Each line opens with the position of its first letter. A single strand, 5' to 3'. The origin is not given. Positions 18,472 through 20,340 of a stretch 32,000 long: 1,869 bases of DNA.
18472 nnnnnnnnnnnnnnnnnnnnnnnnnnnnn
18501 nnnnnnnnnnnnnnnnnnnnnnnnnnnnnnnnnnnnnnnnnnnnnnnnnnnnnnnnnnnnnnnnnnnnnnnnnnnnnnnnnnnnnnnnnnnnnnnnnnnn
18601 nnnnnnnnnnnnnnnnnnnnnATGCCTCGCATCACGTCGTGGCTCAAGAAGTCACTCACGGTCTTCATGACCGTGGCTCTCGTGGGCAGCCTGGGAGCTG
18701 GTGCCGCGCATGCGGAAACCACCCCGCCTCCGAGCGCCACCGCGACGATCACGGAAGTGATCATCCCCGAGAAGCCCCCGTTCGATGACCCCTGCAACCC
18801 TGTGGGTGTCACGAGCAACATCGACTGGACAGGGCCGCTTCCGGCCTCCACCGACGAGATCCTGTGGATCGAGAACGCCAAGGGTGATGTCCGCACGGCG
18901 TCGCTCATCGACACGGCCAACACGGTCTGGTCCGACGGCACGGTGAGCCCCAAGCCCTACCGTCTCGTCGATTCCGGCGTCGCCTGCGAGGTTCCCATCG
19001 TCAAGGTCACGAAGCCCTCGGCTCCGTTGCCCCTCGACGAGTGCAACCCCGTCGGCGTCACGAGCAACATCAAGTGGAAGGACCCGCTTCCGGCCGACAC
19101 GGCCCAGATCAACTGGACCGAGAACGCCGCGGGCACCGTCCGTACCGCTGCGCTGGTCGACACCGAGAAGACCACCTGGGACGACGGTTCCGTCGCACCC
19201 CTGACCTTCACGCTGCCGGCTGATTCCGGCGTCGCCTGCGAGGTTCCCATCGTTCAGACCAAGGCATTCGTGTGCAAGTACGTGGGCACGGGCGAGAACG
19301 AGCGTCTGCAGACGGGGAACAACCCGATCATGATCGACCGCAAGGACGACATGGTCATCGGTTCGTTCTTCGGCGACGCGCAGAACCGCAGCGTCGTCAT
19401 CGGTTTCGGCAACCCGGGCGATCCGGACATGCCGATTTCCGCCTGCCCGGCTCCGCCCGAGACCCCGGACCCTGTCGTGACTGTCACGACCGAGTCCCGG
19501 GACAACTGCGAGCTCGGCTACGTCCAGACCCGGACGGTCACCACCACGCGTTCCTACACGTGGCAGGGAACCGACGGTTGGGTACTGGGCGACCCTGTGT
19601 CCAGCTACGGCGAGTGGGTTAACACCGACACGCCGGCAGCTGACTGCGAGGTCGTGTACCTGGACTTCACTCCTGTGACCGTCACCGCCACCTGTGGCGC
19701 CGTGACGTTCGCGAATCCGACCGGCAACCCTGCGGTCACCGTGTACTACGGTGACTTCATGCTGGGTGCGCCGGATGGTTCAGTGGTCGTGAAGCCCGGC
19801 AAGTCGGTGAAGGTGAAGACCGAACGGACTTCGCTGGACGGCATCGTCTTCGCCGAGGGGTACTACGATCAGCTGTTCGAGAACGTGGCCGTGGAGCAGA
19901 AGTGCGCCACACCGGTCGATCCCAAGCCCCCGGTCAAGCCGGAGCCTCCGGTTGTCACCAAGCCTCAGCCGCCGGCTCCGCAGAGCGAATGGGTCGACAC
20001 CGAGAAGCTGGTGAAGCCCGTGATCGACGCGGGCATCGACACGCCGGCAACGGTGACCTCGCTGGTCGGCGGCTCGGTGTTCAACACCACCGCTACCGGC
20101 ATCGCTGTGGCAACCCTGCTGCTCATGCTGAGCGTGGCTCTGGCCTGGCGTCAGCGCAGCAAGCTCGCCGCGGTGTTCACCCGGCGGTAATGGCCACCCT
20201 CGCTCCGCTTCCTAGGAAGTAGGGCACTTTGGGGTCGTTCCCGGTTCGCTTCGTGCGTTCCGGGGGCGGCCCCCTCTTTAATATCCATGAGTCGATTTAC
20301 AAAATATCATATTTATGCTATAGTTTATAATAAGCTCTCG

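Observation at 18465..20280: GC-rich surface-protein gene under a backbone-type promoter: likely horizontal acquisition from a high-GC donor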

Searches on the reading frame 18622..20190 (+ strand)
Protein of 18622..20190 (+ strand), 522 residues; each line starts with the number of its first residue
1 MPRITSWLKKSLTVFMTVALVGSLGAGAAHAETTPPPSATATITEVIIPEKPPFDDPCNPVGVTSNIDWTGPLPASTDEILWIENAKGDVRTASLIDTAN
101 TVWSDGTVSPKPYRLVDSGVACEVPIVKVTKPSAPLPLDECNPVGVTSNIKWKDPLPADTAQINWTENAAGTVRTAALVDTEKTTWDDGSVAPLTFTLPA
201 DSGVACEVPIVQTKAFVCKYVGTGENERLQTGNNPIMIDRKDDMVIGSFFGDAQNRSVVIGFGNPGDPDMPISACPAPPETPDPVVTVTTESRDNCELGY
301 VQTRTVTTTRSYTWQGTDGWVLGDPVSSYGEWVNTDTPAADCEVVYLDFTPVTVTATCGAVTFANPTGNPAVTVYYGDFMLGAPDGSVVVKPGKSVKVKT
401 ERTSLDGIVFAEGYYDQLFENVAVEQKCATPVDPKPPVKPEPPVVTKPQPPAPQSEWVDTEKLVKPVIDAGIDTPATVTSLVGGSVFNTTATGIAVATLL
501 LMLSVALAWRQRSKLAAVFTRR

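Call 7: search_protein_families(library=pfam, proteins=[window:18622-20190:+], max_evalue=0.01)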
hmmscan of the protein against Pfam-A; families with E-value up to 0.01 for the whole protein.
window:18622-20190:+ (522 aa): 0 families

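Call 8: search_protein_families(library=ncbifam, proteins=[window:18622-20190:+], max_evalue=0.1)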
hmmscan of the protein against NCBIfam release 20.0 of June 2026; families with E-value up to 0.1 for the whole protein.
window:18622-20190:+ (522 aa): 0 families

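Call 9: find_homologous_proteins(query=window:18622-20190:+)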
Query window:18622-20190:+ (522 aa): 14 proteins with E <= 0.001 among 8000 candidates.
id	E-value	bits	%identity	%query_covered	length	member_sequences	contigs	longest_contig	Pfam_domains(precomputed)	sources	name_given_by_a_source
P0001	0.0e+0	1193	83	92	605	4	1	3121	-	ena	-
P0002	0.0e+0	1019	88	100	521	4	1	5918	-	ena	-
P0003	0.0e+0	1013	87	100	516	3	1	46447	-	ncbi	-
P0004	6.6e-232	789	72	100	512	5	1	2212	-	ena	-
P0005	4.9e-103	364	35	81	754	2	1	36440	-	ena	-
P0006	4.6e-64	235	58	38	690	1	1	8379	-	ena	-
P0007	9.6e-55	204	50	33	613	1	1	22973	-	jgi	jgi:hypothetical protein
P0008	8.3e-42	162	44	34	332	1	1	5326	-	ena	-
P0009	3.1e-37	147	62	21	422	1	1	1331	PF00015.27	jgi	jgi:hypothetical protein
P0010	1.2e-35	141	50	16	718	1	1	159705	-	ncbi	-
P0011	1.8e-31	128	53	16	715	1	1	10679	-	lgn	-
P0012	3.3e-27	114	49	17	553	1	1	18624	-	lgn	-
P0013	1.0e-13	69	54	14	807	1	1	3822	-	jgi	jgi:hypothetical protein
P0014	9.1e-11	59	46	16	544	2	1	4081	-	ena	-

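Call 11: find_encoding_contigs(protein=P0003, flank=10000, max_places=3)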
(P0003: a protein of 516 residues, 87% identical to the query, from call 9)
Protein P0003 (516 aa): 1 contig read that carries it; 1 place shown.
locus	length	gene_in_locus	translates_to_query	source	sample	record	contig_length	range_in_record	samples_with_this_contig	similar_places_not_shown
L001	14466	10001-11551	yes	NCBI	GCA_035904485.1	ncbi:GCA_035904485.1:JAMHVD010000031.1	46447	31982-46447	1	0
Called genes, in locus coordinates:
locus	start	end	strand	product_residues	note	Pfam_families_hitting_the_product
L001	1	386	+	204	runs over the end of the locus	PF07963:N_methyl (weak)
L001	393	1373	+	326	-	PF07963:N_methyl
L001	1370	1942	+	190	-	PF07963:N_methyl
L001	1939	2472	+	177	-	PF07963:N_methyl (weak)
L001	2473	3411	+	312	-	PF07963:N_methyl (weak)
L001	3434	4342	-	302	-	PF00800:PDT, PF01842:ACT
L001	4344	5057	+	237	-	PF00754:F5_F8_type_C, PF22633:F5_F8_type_C_2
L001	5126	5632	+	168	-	PF07963:N_methyl (weak)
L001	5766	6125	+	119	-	PF01250:Ribosomal_S6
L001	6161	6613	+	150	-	PF00436:SSB, PF22657:SSB_1 (weak)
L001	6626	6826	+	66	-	PF01084:Ribosomal_S18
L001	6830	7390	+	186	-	PF08207:EFP_N, PF01132:EFP, PF09285:Elong-fact-P_C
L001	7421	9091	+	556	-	PF12229:PG_binding_4, PF13354:Beta-lactamase2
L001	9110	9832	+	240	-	PF01479:S4, PF01728:FtsJ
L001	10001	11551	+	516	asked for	-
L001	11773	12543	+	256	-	PF04203:Sortase (weak)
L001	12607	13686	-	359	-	PF01926:MMR_HSR1, PF02421:FeoB_N, PF06071:YchF-GTPase_C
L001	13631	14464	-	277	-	?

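Call 12: find_encoding_contigs(protein=P0005, flank=10000, max_places=3)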
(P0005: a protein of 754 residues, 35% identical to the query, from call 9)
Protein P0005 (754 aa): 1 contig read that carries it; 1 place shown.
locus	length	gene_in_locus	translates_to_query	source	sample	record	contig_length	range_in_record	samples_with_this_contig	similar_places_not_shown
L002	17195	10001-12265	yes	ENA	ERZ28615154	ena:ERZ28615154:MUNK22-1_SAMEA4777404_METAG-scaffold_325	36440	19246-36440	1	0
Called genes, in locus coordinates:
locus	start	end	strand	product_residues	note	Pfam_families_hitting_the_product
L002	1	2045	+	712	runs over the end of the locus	PF00753:Lactamase_B, PF22505:RNase_J_b_CASP, PF07521:RMMBL, PF17770:RNase_J_C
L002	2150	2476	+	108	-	-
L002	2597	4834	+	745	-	PF13491:FtsK_4TM, PF12846:AAA_10 (faint), PF17854:FtsK_alpha, PF01580:FtsK_SpoIIIE, PF09397:FtsK_gamma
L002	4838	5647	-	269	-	PF00800:PDT, PF22629:ACT_AHAS_ss (faint), PF01842:ACT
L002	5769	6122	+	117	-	PF01250:Ribosomal_S6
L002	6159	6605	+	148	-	PF00436:SSB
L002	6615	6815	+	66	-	PF01084:Ribosomal_S18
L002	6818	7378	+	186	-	PF08207:EFP_N, PF01132:EFP, PF09285:Elong-fact-P_C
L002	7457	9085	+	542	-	PF12229:PG_binding_4 (faint), PF00144:Beta-lactamase (faint), PF13354:Beta-lactamase2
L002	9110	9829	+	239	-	PF01479:S4, PF01728:FtsJ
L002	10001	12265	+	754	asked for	-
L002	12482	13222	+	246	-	-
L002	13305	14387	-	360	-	PF01926:MMR_HSR1, PF02421:FeoB_N, PF06071:YchF-GTPase_C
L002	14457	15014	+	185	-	-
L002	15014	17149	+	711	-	-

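Call 13: find_encoding_contigs(protein=P0010, flank=10000, max_places=3)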
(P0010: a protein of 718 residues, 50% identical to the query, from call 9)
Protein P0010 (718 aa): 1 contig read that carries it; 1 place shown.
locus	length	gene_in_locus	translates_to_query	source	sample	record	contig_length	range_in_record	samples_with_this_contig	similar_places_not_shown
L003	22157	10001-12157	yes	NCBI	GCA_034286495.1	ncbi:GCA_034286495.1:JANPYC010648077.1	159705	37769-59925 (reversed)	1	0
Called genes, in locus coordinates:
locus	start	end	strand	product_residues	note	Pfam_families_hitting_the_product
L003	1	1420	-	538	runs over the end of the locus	PF00239:Resolvase, PF07508:Recombinase, PF13408:Zn_ribbon_recom (weak)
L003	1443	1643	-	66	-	-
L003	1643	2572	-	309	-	PF13481:AAA_25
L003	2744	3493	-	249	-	-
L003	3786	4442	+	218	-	-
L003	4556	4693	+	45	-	-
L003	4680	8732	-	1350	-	-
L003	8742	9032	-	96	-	-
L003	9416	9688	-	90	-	-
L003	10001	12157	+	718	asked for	-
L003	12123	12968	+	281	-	-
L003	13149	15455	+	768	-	-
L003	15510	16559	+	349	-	PF11104:PilM_2, PF14450:FtsA (weak)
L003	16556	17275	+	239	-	-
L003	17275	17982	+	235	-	-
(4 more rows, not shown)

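Call 20: find_encoding_contigs(protein=P0007, flank=8000, max_places=2)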
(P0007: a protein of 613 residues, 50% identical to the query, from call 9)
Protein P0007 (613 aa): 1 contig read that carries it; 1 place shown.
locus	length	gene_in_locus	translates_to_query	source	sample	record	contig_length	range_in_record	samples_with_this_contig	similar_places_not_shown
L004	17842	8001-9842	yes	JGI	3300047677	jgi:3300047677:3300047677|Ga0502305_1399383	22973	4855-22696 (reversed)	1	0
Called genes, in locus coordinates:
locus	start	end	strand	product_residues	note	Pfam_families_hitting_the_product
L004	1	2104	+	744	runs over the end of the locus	PF13491:FtsK_4TM, PF12846:AAA_10 (faint), PF17854:FtsK_alpha, PF01580:FtsK_SpoIIIE, PF01935:DUF87 (faint), PF09397:FtsK_gamma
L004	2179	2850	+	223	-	-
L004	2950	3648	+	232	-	-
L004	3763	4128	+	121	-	PF01250:Ribosomal_S6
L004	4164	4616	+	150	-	PF00436:SSB, PF22657:SSB_1 (weak)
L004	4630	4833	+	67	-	PF01084:Ribosomal_S18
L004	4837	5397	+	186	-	PF08207:EFP_N, PF01132:EFP, PF09285:Elong-fact-P_C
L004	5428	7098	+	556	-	PF12229:PG_binding_4 (faint), PF13354:Beta-lactamase2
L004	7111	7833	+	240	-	PF01479:S4, PF01728:FtsJ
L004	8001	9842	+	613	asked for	-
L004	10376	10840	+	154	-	PF04203:Sortase (weak)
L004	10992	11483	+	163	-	-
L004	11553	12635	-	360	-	PF01926:MMR_HSR1, PF02421:FeoB_N, PF06071:YchF-GTPase_C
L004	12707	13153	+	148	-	-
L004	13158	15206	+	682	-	-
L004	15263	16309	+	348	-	PF11104:PilM_2, PF14450:FtsA (weak)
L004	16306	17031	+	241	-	-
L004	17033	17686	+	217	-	-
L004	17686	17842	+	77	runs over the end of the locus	-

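Call 21: find_encoding_contigs(protein=P0012, flank=8000, max_places=2)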
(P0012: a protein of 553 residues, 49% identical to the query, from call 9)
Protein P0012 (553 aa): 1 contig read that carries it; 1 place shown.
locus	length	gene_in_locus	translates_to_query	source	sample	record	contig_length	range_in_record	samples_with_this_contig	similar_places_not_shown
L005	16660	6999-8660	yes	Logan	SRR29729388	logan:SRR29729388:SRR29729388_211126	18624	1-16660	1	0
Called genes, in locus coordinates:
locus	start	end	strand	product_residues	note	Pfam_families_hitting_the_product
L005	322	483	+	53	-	PF10685:KGG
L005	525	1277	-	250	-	-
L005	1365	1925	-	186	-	PF13560:HTH_31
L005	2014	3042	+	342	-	PF01565:FAD_binding_4, PF02873:MurB_C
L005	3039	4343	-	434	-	PF00464:SHMT, PF00155:Aminotran_1_2 (weak)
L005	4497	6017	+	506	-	PF01381:HTH_3, PF12844:HTH_19 (weak), PF13443:HTH_26 (weak), PF13560:HTH_31 (weak), PF00275:EPSP_synthase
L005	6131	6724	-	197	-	PF04203:Sortase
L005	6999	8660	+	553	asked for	-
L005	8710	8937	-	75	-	-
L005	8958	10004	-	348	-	PF00188:CAP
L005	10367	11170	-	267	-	-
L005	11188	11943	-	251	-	PF00106:adh_short, PF08659:KR, PF13561:adh_short_C2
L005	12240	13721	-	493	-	-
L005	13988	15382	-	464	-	PF13250:SNIPE, PF10544:T5orf172, PF13455:MUG113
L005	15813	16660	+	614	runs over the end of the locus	PF00122:E1-E2_ATPase, PF00702:Hydrolase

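Call 22: find_encoding_contigs(protein=P0011, flank=8000, max_places=2)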
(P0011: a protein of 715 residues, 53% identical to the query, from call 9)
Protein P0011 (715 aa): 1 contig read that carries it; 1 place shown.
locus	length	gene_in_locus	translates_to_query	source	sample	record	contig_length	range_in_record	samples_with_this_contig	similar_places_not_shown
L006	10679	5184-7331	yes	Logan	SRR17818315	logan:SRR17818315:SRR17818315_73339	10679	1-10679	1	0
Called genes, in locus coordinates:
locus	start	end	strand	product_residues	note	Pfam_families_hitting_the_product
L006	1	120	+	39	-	?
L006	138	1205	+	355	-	PF00296:Bac_luciferase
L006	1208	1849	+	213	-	PF02826:2-Hacid_dh_C (weak), PF03807:F420_oxidored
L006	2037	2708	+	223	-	PF01476:LysM, PF05257:CHAP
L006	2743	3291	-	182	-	PF08922:DUF1905, PF13376:OmdA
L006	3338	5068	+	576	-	-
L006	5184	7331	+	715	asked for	-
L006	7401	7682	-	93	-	-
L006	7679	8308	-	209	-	-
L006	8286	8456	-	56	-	-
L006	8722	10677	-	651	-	?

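Call 27: search_protein_representatives(protein=window:18622-20187:+)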
Query: 522 residues. Proteins with E-value up to 0.001 (for the whole library): 292; up to 1e-10: 89; up to 1e-30: 9. The best 150 are listed.
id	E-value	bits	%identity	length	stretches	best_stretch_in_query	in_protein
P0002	0.0e+00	1019.2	88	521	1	1-522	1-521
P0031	2.3e-58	214.7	60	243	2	202-361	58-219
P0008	2.7e-42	161.7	56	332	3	124-215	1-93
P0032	1.8e-39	152.4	49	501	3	99-208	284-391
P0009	9.7e-38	146.6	75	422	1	396-491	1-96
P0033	5.3e-37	144.2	50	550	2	120-214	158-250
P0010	3.9e-36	141.3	46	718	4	121-209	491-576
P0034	1.4e-33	132.9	46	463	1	44-213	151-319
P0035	3.9e-33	131.4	50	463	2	125-210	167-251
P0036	1.2e-29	119.9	37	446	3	43-210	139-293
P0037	1.0e-28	116.8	42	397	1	279-511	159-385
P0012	1.0e-27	113.5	45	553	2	54-221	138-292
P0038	2.2e-27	112.5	45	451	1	349-518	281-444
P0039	3.4e-27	111.8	45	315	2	212-344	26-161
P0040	4.4e-27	111.5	43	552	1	27-215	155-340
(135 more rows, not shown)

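Call 34: find_encoding_contigs(protein=P0002, flank=6000, max_places=2)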
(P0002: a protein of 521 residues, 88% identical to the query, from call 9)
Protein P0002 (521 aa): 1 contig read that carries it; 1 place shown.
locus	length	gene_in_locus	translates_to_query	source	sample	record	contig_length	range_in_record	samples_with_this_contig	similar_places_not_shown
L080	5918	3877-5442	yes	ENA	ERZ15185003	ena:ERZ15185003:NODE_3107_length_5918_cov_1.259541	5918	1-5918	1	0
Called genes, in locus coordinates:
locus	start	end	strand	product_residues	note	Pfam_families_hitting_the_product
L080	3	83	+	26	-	?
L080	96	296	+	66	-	PF01084:Ribosomal_S18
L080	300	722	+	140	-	PF00293:NUDIX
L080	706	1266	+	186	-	PF08207:EFP_N, PF01132:EFP, PF09285:Elong-fact-P_C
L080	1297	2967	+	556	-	PF00144:Beta-lactamase (faint), PF12229:PG_binding_4 (weak), PF13354:Beta-lactamase2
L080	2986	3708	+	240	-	PF01479:S4, PF01728:FtsJ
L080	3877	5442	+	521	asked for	-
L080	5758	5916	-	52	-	?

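Call 35: find_encoding_contigs(protein=P0004, flank=6000, max_places=2)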
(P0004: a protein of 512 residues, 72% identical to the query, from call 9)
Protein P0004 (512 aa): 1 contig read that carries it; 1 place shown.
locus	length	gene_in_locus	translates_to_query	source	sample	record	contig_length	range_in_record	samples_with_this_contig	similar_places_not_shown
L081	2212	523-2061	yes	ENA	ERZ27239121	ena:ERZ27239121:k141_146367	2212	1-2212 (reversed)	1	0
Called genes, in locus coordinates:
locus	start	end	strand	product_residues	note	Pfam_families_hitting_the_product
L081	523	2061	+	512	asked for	-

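Call 36: find_encoding_contigs(protein=P0001, flank=6000, max_places=2)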
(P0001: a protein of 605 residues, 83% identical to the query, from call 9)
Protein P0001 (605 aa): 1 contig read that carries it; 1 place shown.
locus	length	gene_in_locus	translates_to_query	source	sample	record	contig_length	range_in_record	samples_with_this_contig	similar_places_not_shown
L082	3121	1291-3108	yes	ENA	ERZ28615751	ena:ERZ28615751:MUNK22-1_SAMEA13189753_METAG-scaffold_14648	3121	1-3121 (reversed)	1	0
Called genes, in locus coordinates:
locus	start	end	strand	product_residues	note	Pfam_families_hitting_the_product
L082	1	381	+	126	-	?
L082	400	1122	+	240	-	PF01479:S4, PF01728:FtsJ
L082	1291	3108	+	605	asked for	-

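Call 45: search_solved_structures(query=window:18622-20187:+, max_evalue=1)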
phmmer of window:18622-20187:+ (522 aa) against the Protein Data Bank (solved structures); distinct sequences matched with E-value up to 1: 2.
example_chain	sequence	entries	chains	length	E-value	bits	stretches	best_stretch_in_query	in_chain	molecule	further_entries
2qcq_A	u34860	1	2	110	0.069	15.1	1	82-150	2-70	Bone morphogenetic protein 3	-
1y43_B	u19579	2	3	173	0.32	12.9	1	287-368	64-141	Aspergillopepsin II heavy chain | Aspergillopepsin-2 heavy chain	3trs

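Call 53: predict_structure(alignment_id=A1)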
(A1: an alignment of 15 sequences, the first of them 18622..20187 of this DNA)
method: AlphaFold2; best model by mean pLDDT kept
length: 522 residues; sequences in the alignment: 15
mean_pLDDT: 52.7   pTM: 0.26
mean pLDDT of the five models: 52.7, 52.7, 52.2, 51.8, 51.0
residues with pLDDT >= 90: 105; 70-90: 61; 50-70: 21; < 50: 335
segments of 3 or more residues with pLDDT < 50: 1-40, 209-493, 514-522
pLDDT, mean of each block of 10 residues (from residue 1): 43 42 36 41 86 87 84 93 93 93 92 88 81 91 84 93 94 95 91 94 69 30 25 25 27 31 33 32 30 29 33 33 31 34 32 42 42 36 37 42 34 36 34 31 31 28 28 27 33 55 66 45 37
secondary structure, 60 per line:
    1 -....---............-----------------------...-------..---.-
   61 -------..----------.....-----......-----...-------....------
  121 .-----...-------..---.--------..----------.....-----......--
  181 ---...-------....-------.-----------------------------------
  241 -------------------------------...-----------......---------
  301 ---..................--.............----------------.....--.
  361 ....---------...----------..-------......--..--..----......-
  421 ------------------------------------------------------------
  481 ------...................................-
elements in order: H2-5 H9-20 E44-46 E80-84 E90-95 E101-103 E111-114 E127-129 E163-167 E173-178 E184-186 E194-197 E286-291 E304-321 E324-336 E353-357 E360-364 E374-376 E396-401 E414-419 H487-521

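Call 64: fold_search(model_id=the predicted structure, library=pdb)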
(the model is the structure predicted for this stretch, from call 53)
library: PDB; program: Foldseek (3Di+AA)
matches with E <= 10: 180; with E <= 0.001: 0
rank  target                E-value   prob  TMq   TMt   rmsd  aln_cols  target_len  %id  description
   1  2auk_B                2.2e-01  0.08  0.06  0.13  24.2       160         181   13  Structure of E. coli RNA polymerase beta' G/G' insert (released 2005-10-04)
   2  9msj_J                3.0e-01  0.03  0.06  0.03  51.0       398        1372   10  de novo SigN RNA polymerase NTP-bound open complex (RPo+2A) (released 2025-08-13)
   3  8asv_A                4.0e-01  0.02  0.06  0.04  44.8       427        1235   12  Cryo-EM structure of yeast Elongator complex (released 2022-12-07)
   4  8to6_J                5.3e-01  0.04  0.05  0.03  22.0       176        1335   12  Escherichia coli RNA polymerase unwinding intermediate (I1d) at the lambda PR promoter (released 2024-07-03)
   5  2auk_A                6.6e-01  0.04  0.06  0.13  24.8       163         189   12  Structure of E. coli RNA polymerase beta' G/G' insert (released 2005-10-04)
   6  2auk_C                6.6e-01  0.04  0.06  0.13  24.4       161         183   13  Structure of E. coli RNA polymerase beta' G/G' insert (released 2005-10-04)
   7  7mke_J                7.4e-01  0.04  0.06  0.03  24.6       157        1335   11  Cryo-EM structure of Escherichia coli RNA polymerase bound to lambda PR promoter DNA (class 2) (released 2021-09-29)
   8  8ph9_J                8.3e-01  0.04  0.06  0.03  22.2       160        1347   13  E. coli RNA polymerase paused at ops site (non-complementary scaffold) (released 2024-04-24)
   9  8v2e_D                8.8e-01  0.08  0.08  0.16  14.7       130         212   17  Crystal structure of B055 scaffold boost immunogen in complex with a mature 10E8 Fab (released 2024-06-12)
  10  7cbl_A                8.8e-01  0.03  0.06  0.11  39.2       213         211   11  Cryo-EM structure of the flagellar LP ring from Salmonella (released 2021-04-28)
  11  7cgo_AA               8.8e-01  0.03  0.06  0.11  39.2       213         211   11  Cryo-EM structure of the flagellar motor-hook complex from Salmonella (released 2021-04-28)
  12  8t9a_A                8.8e-01  0.03  0.06  0.04  44.9       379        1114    7  CryoEM structure of human DDB1-DCAF12 in complex with MAGEA3 (released 2024-04-10)
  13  9g93_A                9.3e-01  0.03  0.10  0.09  25.9       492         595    9  CryoET structure of the in vitro grown Bacillus anthracis Sap S-layer (released 2024-12-18)
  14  9g93_I                9.3e-01  0.02  0.07  0.09  45.8       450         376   12  CryoET structure of the in vitro grown Bacillus anthracis Sap S-layer (released 2024-12-18)
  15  8pfj_J                9.8e-01  0.04  0.06  0.03  24.5       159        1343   12  fully recruited RfaH bound to E. coli transcription complex paused at ops site (not fully complementary scaffold; alte (released 2024-04-24)
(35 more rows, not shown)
